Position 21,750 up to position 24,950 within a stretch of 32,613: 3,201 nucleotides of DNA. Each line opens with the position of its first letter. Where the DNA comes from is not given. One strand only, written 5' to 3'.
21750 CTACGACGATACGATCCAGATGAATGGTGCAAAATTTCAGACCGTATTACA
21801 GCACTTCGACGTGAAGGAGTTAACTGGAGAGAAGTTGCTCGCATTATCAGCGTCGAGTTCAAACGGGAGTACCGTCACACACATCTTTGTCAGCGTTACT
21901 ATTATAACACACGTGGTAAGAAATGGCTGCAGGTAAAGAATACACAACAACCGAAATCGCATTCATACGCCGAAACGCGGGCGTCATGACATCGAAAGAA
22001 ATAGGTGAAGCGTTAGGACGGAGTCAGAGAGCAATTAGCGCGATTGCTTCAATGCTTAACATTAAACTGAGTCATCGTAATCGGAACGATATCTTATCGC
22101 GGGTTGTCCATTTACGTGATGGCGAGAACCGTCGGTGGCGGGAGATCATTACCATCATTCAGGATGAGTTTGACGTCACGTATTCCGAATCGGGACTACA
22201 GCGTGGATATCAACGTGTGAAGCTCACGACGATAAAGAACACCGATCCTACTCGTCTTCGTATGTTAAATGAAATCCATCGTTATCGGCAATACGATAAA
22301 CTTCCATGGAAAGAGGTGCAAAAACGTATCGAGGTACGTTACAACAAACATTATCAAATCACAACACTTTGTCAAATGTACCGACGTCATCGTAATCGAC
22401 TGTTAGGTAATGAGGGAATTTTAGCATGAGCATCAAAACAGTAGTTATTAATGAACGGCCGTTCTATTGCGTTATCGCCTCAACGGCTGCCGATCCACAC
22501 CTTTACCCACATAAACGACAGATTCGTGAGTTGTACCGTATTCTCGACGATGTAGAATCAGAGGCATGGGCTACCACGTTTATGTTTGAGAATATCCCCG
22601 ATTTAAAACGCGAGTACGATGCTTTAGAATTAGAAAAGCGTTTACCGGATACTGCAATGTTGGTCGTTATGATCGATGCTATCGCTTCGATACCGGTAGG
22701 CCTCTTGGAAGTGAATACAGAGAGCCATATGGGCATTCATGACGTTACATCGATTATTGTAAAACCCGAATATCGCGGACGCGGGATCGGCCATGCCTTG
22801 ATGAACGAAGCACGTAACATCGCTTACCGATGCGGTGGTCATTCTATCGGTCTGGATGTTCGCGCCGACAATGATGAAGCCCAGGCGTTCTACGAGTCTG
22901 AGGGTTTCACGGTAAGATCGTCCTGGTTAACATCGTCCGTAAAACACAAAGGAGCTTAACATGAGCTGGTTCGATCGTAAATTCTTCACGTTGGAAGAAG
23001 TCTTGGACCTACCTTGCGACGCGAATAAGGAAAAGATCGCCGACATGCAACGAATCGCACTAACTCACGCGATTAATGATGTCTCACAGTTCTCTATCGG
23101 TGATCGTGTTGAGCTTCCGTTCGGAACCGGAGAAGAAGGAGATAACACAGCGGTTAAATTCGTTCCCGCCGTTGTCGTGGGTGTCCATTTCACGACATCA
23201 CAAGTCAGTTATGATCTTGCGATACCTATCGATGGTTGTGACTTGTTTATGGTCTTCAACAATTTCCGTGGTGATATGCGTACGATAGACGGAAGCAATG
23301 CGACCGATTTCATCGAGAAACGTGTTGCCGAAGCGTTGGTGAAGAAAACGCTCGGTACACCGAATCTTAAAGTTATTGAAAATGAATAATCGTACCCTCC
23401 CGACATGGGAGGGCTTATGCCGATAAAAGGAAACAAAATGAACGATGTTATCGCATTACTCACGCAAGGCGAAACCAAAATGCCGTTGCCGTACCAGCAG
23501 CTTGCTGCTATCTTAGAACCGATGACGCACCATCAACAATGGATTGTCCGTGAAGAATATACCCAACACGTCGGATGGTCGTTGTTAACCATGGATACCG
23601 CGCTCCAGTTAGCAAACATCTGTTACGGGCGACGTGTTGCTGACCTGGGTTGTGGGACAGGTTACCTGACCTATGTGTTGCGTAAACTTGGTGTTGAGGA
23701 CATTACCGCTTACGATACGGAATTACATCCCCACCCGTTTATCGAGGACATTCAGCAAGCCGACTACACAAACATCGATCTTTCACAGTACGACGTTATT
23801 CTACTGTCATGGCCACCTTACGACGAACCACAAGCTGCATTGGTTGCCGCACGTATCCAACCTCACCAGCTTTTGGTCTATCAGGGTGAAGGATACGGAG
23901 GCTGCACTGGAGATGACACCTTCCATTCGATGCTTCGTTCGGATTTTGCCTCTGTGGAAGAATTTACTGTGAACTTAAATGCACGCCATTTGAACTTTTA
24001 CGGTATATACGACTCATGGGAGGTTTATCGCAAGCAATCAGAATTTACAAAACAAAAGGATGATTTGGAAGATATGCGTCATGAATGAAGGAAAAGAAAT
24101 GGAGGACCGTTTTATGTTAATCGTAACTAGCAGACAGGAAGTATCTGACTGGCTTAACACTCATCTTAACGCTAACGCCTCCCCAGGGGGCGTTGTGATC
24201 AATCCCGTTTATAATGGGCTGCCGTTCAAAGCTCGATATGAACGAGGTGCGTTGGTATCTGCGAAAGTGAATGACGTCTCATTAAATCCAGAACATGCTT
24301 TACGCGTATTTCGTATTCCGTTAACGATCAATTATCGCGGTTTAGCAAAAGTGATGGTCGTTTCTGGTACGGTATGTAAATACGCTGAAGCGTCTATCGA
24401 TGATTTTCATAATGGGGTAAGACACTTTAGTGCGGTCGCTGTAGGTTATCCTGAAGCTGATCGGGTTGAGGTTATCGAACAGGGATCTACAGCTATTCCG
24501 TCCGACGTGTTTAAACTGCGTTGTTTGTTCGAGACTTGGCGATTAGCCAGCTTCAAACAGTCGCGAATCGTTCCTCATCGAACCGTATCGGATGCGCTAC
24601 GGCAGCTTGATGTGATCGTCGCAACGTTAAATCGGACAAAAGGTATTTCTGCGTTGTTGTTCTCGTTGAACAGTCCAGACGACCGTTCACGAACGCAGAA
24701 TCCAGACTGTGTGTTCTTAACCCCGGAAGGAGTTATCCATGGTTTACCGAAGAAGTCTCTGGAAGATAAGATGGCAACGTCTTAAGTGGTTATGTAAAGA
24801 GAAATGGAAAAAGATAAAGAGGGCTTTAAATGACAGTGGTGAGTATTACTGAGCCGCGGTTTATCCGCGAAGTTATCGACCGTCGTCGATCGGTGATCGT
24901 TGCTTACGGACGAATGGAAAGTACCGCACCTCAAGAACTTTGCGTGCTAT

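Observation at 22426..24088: GNAT acetyltransferase and PPY-motif methyltransferase pair immediately following the Myb-like array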

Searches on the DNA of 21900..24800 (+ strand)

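Call 5: search_dna_similar(query=window:21900-24800:+, collection=phages, mode=near, max_rows=25)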
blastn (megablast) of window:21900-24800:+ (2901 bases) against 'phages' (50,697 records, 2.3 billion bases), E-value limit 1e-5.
Records with a match: 2; places in all: 2; records where one place covers at least 80% of the query: 2.
Best place of each record, by identity: 95-99% 2.
By first word of the organism name: Escherichia 2.
By host as written in the record: Escherichia coli 2.
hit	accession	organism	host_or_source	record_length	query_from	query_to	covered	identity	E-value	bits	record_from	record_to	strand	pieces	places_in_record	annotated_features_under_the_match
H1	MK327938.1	Escherichia phage vB_EcoM_Goslar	Escherichia coli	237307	1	2901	100%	96.8%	0e+0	4837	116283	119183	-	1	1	hypothetical protein (x5) | putative acetyltransferase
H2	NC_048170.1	Escherichia phage vB_EcoM_Goslar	Escherichia coli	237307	1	2901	100%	96.8%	0e+0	4837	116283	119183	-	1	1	hypothetical protein (x4) | class I SAM-dependent methyltransferase | acetyltransferase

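Call 7: get_annotated_region(hit=H2, flank=6000)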
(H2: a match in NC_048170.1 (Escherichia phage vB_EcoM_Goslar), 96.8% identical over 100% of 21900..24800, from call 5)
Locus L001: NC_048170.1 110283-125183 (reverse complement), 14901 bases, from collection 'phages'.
description: Escherichia phage vB_EcoM_Goslar, complete genome.
organism: Escherichia phage vB_EcoM_Goslar (NCBI taxid 2502409)
taxonomy: Viruses; Duplodnaviria; Heunggongvirae; Uroviricota; Caudoviricetes; Goslarvirus; Goslarvirus goslar
host: Escherichia coli; source: duck dung; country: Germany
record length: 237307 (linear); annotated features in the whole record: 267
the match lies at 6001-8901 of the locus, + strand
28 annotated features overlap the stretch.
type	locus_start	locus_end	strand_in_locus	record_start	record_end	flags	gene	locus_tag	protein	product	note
CDS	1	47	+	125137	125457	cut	-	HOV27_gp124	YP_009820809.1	hypothetical protein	-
CDS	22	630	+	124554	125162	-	-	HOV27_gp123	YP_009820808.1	hypothetical protein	-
CDS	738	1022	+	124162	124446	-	-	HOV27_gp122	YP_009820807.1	hypothetical protein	-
CDS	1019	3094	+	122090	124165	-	-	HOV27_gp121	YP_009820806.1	NAD-dependent DNA ligase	weakly similar to hypothetical protein [Ralstonia phage RSL2], conserved domain Lig COG0272 NAD-dependent DNA ligase ...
CDS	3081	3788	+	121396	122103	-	-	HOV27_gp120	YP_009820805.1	hypothetical protein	-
CDS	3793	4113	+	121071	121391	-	-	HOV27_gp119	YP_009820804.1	SANT/Myb domain-containing protein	-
CDS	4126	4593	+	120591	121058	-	-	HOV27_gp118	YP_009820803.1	hypothetical protein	-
CDS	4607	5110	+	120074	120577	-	-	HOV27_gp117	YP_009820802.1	hypothetical protein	-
CDS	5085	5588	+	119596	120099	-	-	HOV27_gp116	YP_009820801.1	hypothetical protein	-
CDS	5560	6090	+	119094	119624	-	-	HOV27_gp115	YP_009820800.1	hypothetical protein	weakly similar to transcriptional regulator [Streptococcus phage EJ-1]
CDS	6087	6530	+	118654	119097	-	-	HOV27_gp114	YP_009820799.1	hypothetical protein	-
CDS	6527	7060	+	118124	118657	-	-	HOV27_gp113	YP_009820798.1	acetyltransferase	weakly similar to unnamed protein product [Pseudomonas phage OBP]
CDS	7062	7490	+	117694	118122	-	-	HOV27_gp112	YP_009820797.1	hypothetical protein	similar to hypothetical protein [Erwinia phage vB_EamM-Bue1]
CDS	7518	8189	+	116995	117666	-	-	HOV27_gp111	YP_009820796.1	class I SAM-dependent methyltransferase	weakly similar to hypothetical protein PhiCh1p84 [Natrialba phage PhiCh1], conserved domain Methyltransf_25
CDS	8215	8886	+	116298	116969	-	-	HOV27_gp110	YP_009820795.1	hypothetical protein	-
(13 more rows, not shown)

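Call 75: search_dna_similar(query=window:22426-24088:+, collection=ecoli_genomes, mode=near, max_rows=10)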
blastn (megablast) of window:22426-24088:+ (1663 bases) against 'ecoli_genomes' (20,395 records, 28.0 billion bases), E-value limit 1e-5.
No match.

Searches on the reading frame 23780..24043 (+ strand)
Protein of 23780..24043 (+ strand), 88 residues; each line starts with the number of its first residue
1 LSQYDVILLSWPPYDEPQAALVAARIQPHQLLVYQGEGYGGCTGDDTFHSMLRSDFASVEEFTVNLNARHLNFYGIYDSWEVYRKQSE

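Call 68: search_solved_structures(query=A3, max_evalue=10, show_alignments=5)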
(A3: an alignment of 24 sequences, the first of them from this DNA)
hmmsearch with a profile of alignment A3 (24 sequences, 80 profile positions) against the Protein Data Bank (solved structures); distinct sequences matched with E-value up to 10: 5.
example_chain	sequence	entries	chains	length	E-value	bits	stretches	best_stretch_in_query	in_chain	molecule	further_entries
8dvz_A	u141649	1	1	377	0.51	13.8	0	19-48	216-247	N, N'-diacetylbacillosaminyl-diphospho-undecaprenol alpha-1,3-N-acetylgalactosaminyltransf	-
8dvw_A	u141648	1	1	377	0.67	13.4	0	19-48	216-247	N, N'-diacetylbacillosaminyl-diphospho-undecaprenol alpha-1,3-N-acetylgalactosaminyltransf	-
8dqd_A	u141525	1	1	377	0.68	13.4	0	19-48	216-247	N, N'-diacetylbacillosaminyl-diphospho-undecaprenol alpha-1,3-N-acetylgalactosaminyltransf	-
2ody_E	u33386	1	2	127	0.95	12.9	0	37-53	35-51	Boophilin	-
7v1n_K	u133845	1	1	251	1.8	12.1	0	38-53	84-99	Isoform Beta of Tissue factor pathway inhibitor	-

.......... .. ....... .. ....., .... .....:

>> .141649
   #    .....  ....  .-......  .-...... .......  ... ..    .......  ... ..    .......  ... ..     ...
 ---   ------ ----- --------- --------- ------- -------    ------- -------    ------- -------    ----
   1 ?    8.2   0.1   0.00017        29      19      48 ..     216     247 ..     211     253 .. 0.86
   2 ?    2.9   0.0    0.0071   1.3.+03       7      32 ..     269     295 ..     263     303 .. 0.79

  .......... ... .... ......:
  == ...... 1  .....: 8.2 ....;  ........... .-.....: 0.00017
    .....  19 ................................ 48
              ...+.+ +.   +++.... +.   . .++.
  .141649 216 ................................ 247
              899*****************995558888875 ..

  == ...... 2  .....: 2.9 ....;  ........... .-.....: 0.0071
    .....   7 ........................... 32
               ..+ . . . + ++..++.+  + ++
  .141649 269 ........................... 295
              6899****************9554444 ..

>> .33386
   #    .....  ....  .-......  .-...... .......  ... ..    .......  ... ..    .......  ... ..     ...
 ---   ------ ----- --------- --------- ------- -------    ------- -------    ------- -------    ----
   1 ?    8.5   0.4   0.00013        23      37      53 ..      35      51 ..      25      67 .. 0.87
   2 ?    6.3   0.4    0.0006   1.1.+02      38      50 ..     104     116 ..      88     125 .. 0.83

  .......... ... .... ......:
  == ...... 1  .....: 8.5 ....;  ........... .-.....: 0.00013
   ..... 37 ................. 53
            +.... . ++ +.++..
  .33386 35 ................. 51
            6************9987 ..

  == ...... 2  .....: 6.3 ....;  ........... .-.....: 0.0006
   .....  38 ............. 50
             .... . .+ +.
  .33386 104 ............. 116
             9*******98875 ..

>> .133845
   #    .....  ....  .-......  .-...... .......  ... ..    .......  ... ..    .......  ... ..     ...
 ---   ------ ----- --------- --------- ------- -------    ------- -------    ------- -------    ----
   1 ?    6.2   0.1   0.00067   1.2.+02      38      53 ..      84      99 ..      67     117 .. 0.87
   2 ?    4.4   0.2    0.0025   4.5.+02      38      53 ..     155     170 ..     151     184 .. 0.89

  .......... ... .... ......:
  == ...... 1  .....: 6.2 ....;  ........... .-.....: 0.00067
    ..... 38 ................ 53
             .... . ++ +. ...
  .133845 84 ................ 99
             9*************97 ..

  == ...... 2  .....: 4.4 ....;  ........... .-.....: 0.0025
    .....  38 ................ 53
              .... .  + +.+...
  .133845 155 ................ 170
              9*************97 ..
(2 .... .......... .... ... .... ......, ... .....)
